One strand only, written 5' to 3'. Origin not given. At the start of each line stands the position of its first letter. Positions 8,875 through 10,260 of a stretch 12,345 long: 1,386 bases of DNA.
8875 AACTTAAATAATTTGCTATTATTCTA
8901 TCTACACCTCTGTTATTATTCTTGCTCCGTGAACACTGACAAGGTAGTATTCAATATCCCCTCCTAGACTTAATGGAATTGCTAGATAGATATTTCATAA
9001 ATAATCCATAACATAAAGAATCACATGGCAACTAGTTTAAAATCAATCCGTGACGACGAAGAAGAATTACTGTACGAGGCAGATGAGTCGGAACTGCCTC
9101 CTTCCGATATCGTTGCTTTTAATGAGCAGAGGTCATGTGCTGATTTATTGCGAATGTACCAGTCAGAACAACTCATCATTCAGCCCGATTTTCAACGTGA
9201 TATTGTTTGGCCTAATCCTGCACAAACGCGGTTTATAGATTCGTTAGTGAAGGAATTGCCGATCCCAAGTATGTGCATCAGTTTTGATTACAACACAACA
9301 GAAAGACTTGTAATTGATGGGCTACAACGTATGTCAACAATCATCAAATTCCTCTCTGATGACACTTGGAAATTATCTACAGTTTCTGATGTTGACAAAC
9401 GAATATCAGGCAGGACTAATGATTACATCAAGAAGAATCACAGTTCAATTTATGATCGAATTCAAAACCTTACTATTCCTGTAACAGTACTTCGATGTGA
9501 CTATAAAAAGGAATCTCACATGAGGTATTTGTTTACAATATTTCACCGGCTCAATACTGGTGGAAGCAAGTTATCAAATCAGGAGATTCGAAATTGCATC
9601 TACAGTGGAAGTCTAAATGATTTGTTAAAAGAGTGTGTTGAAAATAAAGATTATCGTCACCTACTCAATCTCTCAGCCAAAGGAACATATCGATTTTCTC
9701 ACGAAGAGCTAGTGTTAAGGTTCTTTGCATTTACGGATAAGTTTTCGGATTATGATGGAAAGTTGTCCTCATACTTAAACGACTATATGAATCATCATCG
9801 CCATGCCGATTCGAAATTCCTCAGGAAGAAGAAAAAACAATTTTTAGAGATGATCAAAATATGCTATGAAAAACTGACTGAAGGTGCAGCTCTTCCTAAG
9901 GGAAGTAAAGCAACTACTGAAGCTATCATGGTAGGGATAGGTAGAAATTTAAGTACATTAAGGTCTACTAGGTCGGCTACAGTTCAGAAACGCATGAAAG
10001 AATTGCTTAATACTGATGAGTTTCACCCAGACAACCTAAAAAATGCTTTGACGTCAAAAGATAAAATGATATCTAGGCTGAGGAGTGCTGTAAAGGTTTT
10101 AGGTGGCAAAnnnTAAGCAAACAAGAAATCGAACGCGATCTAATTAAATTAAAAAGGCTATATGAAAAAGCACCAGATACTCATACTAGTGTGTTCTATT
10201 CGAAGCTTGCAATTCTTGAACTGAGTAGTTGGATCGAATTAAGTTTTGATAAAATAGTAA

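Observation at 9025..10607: Translationally coupled DUF262 (ParB-fold) + Rx4H/HEPN-like gene pair on an AT-rich insertion: candidate two-gene defense or toxin module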

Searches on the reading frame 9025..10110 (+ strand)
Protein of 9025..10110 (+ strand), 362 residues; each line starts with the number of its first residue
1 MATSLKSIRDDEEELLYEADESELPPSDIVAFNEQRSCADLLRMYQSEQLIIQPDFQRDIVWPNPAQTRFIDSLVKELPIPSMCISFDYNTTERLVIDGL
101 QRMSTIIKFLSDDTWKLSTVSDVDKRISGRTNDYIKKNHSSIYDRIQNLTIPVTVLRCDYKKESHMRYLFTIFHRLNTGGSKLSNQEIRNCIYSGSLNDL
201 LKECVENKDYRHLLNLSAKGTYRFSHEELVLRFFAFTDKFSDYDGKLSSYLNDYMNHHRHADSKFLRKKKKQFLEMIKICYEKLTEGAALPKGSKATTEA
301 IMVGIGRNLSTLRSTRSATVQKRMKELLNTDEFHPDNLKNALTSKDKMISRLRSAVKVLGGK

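Call 3: search_protein_families(library=pfam, proteins=[window:9025-10110:+], max_evalue=1)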
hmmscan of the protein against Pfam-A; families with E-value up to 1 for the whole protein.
window:9025-10110:+ (362 aa): 2 families
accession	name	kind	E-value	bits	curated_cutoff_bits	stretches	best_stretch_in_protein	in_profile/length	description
PF03235.19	GmrSD_N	-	6.8e-24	85.5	33.2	1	40-193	3-198/199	GmrSD restriction endonuclease, N-terminal domain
PF18077.6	DUF5595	-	0.76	10.3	29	0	232-270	23-61/73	Domain of unknown function (DUF5595)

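Call 4: search_protein_families(library=ncbifam, proteins=[window:9025-10110:+], max_evalue=1)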
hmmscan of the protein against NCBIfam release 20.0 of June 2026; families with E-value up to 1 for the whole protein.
window:9025-10110:+ (362 aa): 0 families

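Call 5: search_protein_families(library=padloc, proteins=[window:9025-10110:+], max_evalue=1)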
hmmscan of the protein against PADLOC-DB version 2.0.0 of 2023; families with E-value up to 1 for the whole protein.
window:9025-10110:+ (362 aa): 8 families
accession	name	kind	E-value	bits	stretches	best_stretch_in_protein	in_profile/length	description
PDLC04027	PD-T4-2_A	-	2.1e-159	528.4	1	5-359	7-361/363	-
PDLC03877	NsnA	-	2.3e-55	186.4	1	21-357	36-377/385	-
PDLC03418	REase_II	-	2.1e-07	28.4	1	48-197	30-162/372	Type II restriction enzyme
PDLC04151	HEC-05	-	6.6e-05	19.8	1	29-83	19-72/600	-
PDLC04153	HEC-05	-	6.9e-05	19.2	1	51-106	21-74/621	-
PDLC04150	HEC-05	-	0.00018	18.5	1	46-84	19-55/583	-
PDLC04157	HEC-06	-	0.0024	14.6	1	76-141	55-119/558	-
PDLC04155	HEC-06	-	0.003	14.1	1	50-139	20-115/562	-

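Call 12: search_dna_similar(query=window:9025-10110:+, collection=plasmids, mode=protein, max_rows=15)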
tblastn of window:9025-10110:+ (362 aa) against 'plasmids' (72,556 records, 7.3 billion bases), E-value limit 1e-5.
Records with a match: 146; places in all: 150; records where one place covers at least 80% of the query: 13.
Best place of each record, by identity: <60% 146.
By first word of the organism name: Klebsiella 27; Escherichia 19; Salmonella 10; Enterococcus 10; Acinetobacter 8; Rhodococcus 5; Roseomonas 5; Rhizobium 5; Psychrobacter 4; Burkholderia 4; and 41 more.
By predicted mobility (MOB-suite, as given by PLSDB): conjugative 76; non-mobilizable 46; mobilizable 24.
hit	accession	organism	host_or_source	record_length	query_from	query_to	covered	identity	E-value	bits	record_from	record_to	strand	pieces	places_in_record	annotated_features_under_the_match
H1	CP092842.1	Bradyrhizobium sp. 62B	Arachis hypogaea L.,cell ...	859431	49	361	86%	27.9%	3e-26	117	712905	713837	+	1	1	DUF262 domain-containing protein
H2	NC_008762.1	Polaromonas naphthalenivorans CJ2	-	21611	48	352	84%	28.5%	2e-24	111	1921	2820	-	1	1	DUF262 domain-containing protein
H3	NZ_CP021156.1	Photobacterium damselae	Neophocaena asiaeorientalis,Single ...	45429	26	333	85%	28.1%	2e-22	106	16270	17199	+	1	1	DUF262 domain-containing protein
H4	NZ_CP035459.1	Photobacterium damselae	Neophocaena asiaeorientalis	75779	26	333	85%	28.1%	2e-22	106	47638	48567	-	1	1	DUF262 domain-containing protein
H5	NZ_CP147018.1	Bernardetia sp. Wsw4-3y2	Red alga,Red algae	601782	26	333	85%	27.8%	2e-27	120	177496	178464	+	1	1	DUF262 domain-containing protein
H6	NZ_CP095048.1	Hymenobacter cellulosilyticus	single cell,air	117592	49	355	85%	27.7%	1e-28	124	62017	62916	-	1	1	DUF262 domain-containing protein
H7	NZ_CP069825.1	Klebsiella pneumoniae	Homo sapiens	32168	54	358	84%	27.1%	7e-17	89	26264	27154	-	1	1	DUF262 domain-containing protein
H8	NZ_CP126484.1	Kocuria rosea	mixed culture,an irradiated device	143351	56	360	84%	26.9%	1e-20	100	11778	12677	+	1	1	DUF262 domain-containing protein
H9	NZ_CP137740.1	Escherichia coli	mixed culture,pig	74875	51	304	70%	31.9%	8e-24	110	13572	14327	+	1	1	DUF262 domain-containing protein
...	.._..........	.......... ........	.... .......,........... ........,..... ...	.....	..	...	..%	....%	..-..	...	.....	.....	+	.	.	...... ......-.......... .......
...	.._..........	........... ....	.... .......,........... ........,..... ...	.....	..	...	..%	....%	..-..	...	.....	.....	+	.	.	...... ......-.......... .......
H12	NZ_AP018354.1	Escherichia coli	-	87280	51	304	70%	31.9%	8e-24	110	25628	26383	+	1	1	DUF262 domain-containing protein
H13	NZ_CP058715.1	Escherichia coli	Manis javanica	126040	51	304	70%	31.9%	8e-24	110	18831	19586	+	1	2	DUF262 domain-containing protein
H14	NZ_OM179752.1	Salmonella enterica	-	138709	51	304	70%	31.9%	8e-24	110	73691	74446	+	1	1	DUF262 domain-containing protein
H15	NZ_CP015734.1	Arthrobacter sp. U41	Purified bacterial strains from deep ...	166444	56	333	77%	28.9%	2e-21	103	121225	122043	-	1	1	DUF262 domain-containing protein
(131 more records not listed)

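Call 13: find_homologous_proteins(query=window:9025-10110:+, max_evalue=1e-10)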
Query window:9025-10110:+ (362 aa): 6523 proteins with E <= 1e-10 among 8000 candidates; the best 120 are listed.
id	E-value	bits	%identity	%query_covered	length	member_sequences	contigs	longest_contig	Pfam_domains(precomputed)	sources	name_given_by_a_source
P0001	5.0e-239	810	100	100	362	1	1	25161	PF03235.20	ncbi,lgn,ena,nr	ncbi:MAG: hypothetical protein COA78_16450 [Blastopirellula sp.]|nr:MAG: hypothetical protein COA78_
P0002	1.7e-167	575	71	97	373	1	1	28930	PF03235.20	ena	-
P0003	3.8e-164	564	70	97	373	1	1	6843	PF03235.20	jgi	-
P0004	5.4e-161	553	66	99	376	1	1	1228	PF03235.20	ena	-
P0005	3.6e-158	544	68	96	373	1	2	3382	PF03235.20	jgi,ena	jgi:hypothetical protein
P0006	1.4e-140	486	60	99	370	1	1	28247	PF03235.20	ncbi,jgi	jgi:hypothetical protein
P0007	2.8e-139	482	60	98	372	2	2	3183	PF03235.20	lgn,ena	-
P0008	2.2e-138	479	58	98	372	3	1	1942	PF03235.20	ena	-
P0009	6.3e-138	478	60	98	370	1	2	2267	PF03235.20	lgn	-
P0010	1.9e-137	476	59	98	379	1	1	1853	PF03235.20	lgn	-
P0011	7.6e-136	471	59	96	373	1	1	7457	PF03235.20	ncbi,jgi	jgi:hypothetical protein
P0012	3.3e-135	469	60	97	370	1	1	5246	PF03235.20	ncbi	-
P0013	5.6e-135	468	59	96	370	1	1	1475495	PF03235.20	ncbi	ncbi:MAG: DUF262 domain-containing protein [Planctomycetaceae bacterium]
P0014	2.8e-133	462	59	96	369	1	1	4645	PF03235.20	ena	-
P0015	4.3e-133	462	59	94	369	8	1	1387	PF03235.20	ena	-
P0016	7.4e-133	461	59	97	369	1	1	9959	PF03235.20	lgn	-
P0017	4.3e-132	458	59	96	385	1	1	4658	PF03235.20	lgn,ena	-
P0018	1.2e-131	457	57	94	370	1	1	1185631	PF03235.20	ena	-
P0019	1.6e-131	457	58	94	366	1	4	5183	PF03235.20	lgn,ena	-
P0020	1.7e-131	456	56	97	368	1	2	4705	PF03235.20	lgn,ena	-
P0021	1.8e-131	456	57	98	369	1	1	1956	PF03235.20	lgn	-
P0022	7.6e-131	454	58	96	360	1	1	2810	PF03235.20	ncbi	-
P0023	1.4e-130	453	56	97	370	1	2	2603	PF03235.20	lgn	-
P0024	2.4e-130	453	58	97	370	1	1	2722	PF03235.20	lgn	-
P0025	6.6e-130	451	56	98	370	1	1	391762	PF03235.20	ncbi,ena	-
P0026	1.1e-129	450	57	98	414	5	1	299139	PF03235.20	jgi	jgi:hypothetical protein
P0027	2.2e-129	450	56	96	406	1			PF03235.20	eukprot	eukprot:COSAG01_NODE_4044_length_5408_cov_1.746468_8_plen_407_part_00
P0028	3.0e-129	449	58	97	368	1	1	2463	PF03235.20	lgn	-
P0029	3.6e-129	449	56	96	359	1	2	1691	PF03235.20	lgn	-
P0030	5.9e-129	448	57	96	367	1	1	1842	PF03235.20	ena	-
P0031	9.5e-129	447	57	96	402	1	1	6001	PF03235.20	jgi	jgi:hypothetical protein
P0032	9.7e-129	447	56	100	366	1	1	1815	PF03235.20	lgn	-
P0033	1.6e-128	447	56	96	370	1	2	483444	PF03235.20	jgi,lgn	jgi:hypothetical protein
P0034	2.8e-128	446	57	97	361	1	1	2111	PF03235.20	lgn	-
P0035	9.3e-128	444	56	97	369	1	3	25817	PF03235.20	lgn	-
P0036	1.3e-127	444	57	97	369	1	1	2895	PF03235.20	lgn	-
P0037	1.3e-127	444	57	96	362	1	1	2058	PF03235.20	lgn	-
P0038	1.6e-127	443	58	94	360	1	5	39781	PF03235.20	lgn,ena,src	-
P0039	1.7e-127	443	56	96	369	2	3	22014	PF03235.20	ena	-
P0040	2.3e-127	443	58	96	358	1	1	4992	PF03235.20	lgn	-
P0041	2.3e-127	443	56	97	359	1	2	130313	PF03235.20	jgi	jgi:hypothetical protein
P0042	2.4e-127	443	55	96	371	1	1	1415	PF03235.20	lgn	-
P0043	2.5e-127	443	55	99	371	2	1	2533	PF03235.20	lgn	-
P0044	3.8e-127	442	56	98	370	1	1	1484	PF03235.20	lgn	-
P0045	3.8e-127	442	56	98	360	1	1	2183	PF03235.20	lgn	-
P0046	4.9e-127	442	56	98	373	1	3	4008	PF03235.20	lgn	-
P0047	7.3e-127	441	56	98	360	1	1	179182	PF03235.20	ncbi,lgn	-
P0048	8.2e-127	441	55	98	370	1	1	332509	PF03235.20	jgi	-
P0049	1.1e-126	441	56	98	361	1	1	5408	PF03235.20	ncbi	ncbi:MAG: DUF262 domain-containing protein [Cyanobacteria bacterium P01_F01_bin.143]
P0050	1.2e-126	440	58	94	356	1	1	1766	PF03235.20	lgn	-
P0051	1.4e-126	440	56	99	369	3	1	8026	PF03235.20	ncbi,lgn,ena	-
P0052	2.2e-126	440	54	100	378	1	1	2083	PF03235.20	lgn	-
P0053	2.6e-126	439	57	96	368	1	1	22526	PF03235.20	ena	-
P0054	2.6e-126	439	57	93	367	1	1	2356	PF03235.20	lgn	-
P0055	2.6e-126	439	57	95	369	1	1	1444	PF03235.20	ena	-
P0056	3.1e-126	439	56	100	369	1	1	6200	PF03235.20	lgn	-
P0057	3.2e-126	439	56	98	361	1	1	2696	PF03235.20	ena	-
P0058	3.7e-126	439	55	96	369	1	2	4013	PF03235.20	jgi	-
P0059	4.0e-126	439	57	95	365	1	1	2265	PF03235.20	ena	-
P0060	4.2e-126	439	57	98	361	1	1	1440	PF03235.20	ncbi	-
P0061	6.5e-126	438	56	97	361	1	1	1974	PF03235.20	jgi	-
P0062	7.1e-126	438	55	94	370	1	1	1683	PF03235.20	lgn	-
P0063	8.4e-126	438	56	99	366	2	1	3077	PF03235.20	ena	-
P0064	9.5e-126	438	57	96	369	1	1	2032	PF03235.20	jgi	jgi:esterase/lipase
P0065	1.0e-125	437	56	96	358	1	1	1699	PF03235.20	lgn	-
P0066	1.2e-125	437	54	94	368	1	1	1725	PF03235.20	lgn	-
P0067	1.2e-125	437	54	96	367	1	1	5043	PF03235.20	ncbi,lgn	-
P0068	1.4e-125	437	57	96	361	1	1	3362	PF03235.20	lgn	-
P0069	1.5e-125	437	57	99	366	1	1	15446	PF03235.20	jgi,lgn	-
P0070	1.5e-125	437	57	94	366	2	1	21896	PF03235.20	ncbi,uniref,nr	ncbi:DUF262 domain-containing protein [Subsaximicrobium wynnwilliamsii]|uniref:DUF262 domain-contain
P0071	1.9e-125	437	56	93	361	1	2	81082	PF03235.20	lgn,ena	-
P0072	3.8e-125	436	55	96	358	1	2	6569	PF03235.20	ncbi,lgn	-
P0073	6.9e-125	435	55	96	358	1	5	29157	PF03235.20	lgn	-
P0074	7.3e-125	435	54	98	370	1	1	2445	PF03235.20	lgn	-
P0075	8.0e-125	435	55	95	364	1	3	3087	PF03235.20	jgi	-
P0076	9.2e-125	434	56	96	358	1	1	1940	PF03235.20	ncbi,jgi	jgi:hypothetical protein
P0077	1.5e-124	434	56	95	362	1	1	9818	PF03235.20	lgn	-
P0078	1.6e-124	434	55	95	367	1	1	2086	PF03235.20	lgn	-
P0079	1.6e-124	434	54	97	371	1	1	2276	PF03235.20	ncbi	-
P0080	1.8e-124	433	56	94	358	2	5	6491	PF03235.20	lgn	-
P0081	1.9e-124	433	56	96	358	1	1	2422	PF03235.20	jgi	jgi:hypothetical protein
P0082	1.9e-124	433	54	98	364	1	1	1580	PF03235.20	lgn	-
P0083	2.1e-124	433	55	96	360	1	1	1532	PF03235.20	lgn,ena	-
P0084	2.1e-124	433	56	98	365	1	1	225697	PF03235.20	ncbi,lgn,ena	-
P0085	2.3e-124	433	56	98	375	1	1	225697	PF03235.20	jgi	jgi:hypothetical protein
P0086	2.3e-124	433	56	99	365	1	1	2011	PF03235.20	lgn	-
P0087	4.5e-124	432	53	96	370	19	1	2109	PF03235.20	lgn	-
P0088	5.1e-124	432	56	94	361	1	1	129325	PF03235.20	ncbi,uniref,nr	ncbi:DUF262 domain-containing protein [Mariprofundus erugo]|uniref:DUF262 domain-containing protein 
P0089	5.8e-124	432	55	94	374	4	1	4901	PF03235.20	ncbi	-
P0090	6.5e-124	432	56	97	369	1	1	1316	PF03235.20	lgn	-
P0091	7.9e-124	431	56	94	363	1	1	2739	PF03235.20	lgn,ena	-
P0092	8.4e-124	431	55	94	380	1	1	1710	PF03235.20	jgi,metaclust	metaclust:\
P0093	9.5e-124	431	55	98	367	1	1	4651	PF03235.20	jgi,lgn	-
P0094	1.3e-123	431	56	96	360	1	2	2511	PF03235.20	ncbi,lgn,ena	-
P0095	1.4e-123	430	56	96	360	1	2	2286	PF03235.20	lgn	-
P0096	1.6e-123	430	57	94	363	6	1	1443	PF03235.20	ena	-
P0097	1.6e-123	430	56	96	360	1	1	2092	PF03235.20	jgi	jgi:hypothetical protein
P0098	1.7e-123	430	56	94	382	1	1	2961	PF03235.20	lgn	-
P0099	1.9e-123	430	55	97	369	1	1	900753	PF03235.20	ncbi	-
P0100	2.0e-123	430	54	98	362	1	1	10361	PF03235.20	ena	-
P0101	2.1e-123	430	53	98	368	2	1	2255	PF03235.20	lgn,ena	-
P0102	2.1e-123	430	54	96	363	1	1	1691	PF03235.20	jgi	-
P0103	4.6e-123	429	56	95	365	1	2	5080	PF03235.20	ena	-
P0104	6.6e-123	428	56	96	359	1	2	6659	PF03235.20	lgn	-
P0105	1.2e-122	427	56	94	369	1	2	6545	PF03235.20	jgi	jgi:hypothetical protein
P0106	1.3e-122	427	55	94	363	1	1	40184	PF03235.20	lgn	-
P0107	1.5e-122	427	56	96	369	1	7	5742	PF03235.20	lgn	-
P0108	1.8e-122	427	55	94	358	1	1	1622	PF03235.20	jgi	-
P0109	2.5e-122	426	56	96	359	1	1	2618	PF03235.20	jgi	jgi:hypothetical protein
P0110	3.1e-122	426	57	94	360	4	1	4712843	PF03235.20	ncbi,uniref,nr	ncbi:DUF262 domain-containing protein [Shewanella mangrovisoli]|uniref:DUF262 domain-containing prot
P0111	3.3e-122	426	56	97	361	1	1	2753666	PF03235.20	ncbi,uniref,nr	ncbi:GmrSD restriction endonuclease domain-containing protein [Methylotenera sp. N17]|uniref:GmrSD r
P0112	3.3e-122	426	56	94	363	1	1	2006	PF03235.20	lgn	-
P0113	4.0e-122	426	54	96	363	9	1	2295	PF03235.20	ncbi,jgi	jgi:hypothetical protein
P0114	4.1e-122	426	55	98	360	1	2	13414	PF03235.20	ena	-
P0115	4.9e-122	425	54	98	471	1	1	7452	PF03235.20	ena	-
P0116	5.3e-122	425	55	98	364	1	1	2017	PF03235.20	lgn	-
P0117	5.3e-122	425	54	97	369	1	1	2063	PF03235.20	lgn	-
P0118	5.4e-122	425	56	98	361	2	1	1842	PF03235.20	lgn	-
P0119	5.5e-122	425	54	98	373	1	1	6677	PF03235.20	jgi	-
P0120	6.1e-122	425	53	95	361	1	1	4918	PF03235.20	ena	-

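Call 27: find_encoding_contigs(protein=P0001, flank=10000, max_places=3)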
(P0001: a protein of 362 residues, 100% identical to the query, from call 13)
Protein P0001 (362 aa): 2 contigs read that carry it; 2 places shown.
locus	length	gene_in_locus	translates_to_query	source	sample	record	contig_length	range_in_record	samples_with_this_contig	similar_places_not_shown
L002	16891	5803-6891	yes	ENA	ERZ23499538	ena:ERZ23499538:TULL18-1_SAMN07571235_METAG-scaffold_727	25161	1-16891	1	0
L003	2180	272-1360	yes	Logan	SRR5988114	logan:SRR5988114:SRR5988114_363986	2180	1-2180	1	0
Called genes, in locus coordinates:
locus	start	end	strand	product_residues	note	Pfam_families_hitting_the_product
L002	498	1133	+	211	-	PF01327:Pep_deformylase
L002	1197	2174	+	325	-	PF00551:Formyl_trans_N, PF02911:Formyl_trans_C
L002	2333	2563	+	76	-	-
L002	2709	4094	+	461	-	PF00919:UPF0004, PF04055:Radical_SAM, PF01938:TRAM (faint)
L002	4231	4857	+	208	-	PF06439:3keto-disac_hyd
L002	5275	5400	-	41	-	-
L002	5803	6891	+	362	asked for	PF03235:GmrSD_N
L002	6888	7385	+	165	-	PF18735:HEPN_RiboL-PSP (weak)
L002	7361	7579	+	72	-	-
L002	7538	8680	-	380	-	PF01408:GFO_IDH_MocA, PF22685:Gal80p_C-like (faint), PF22725:GFO_IDH_MocA_C3, PF02894:GFO_IDH_MocA_C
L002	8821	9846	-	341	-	PF01261:AP_endonuc_2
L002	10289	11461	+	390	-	PF14486:DUF4432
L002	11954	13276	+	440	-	-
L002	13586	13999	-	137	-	PF15601:Imm70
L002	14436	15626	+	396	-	PF06439:3keto-disac_hyd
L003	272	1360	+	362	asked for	PF03235:GmrSD_N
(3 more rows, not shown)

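Call 28: find_encoding_contigs(protein=P0002, flank=8000, max_places=2)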
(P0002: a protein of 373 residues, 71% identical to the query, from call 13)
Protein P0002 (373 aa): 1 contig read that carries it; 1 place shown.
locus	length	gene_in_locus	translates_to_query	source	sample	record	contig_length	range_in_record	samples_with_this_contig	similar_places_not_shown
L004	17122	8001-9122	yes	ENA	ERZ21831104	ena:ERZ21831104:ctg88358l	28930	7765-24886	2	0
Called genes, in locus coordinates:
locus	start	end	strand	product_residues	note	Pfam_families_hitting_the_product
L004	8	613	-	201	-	-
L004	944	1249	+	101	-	PF13384:HTH_23 (weak), PF13551:HTH_29 (faint)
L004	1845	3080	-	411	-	PF10137:CAP12-PCTIR_TIR (weak)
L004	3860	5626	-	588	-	PF03050:DDE_Tnp_IS66, PF13817:DDE_Tnp_IS66_C (weak)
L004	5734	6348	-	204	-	PF02810:SEC-C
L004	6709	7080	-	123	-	PF05717:TnpB_IS66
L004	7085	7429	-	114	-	PF01527:HTH_Tnp_1 (faint)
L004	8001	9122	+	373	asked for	PF03235:GmrSD_N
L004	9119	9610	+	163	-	-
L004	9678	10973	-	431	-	PF13005:zf-IS66, PF03050:DDE_Tnp_IS66, PF13817:DDE_Tnp_IS66_C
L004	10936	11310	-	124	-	PF13007:LZ_Tnp_IS66 (weak)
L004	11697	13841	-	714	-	PF00239:Resolvase, PF07508:Recombinase, PF13408:Zn_ribbon_recom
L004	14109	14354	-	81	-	PF05717:TnpB_IS66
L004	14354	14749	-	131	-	-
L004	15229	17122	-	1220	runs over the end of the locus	-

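Call 29: find_encoding_contigs(protein=P0013, flank=8000, max_places=2)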
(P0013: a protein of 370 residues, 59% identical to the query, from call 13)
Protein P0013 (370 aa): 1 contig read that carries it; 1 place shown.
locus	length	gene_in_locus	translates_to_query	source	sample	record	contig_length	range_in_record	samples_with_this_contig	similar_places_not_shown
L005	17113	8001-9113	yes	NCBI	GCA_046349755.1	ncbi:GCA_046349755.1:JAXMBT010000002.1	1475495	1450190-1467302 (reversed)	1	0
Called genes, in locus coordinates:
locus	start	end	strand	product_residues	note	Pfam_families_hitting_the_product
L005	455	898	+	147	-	PF04316:FlgM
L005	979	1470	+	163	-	PF01475:FUR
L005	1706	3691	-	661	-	PF00498:FHA, PF16697:Yop-YscD_cpl, PF01590:GAF, PF13185:GAF_2, PF00158:Sigma54_activat, PF14532:Sigma54_activ_2, PF25601:AAA_lid_14, PF02954:HTH_8, +3 more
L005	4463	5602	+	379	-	PF00254:FKBP_C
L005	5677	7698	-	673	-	PF12715:Abhydrolase_7 (faint), PF05448:AXE1 (weak), PF02129:Peptidase_S15 (weak), PF00326:Peptidase_S9, PF22244:GCE_fung (faint)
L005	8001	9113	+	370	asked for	PF03235:GmrSD_N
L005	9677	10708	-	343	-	PF00248:Aldo_ket_red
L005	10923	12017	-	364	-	PF00158:Sigma54_activat, PF13191:AAA_16 (weak), PF14532:Sigma54_activ_2, PF13401:AAA_22 (weak), PF00004:AAA, PF07728:AAA_5 (weak), PF25601:AAA_lid_14, PF02954:HTH_8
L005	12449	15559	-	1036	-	PF00034:Cytochrom_C (faint), PF07635:PSCyt1, PF13442:Cytochrome_CBB3 (faint), PF07583:PSCyt2, PF00754:F5_F8_type_C (weak), PF07587:PSD1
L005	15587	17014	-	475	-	PF07394:DUF1501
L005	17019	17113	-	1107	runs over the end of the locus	PF07635:PSCyt1, PF07583:PSCyt2, PF07587:PSD1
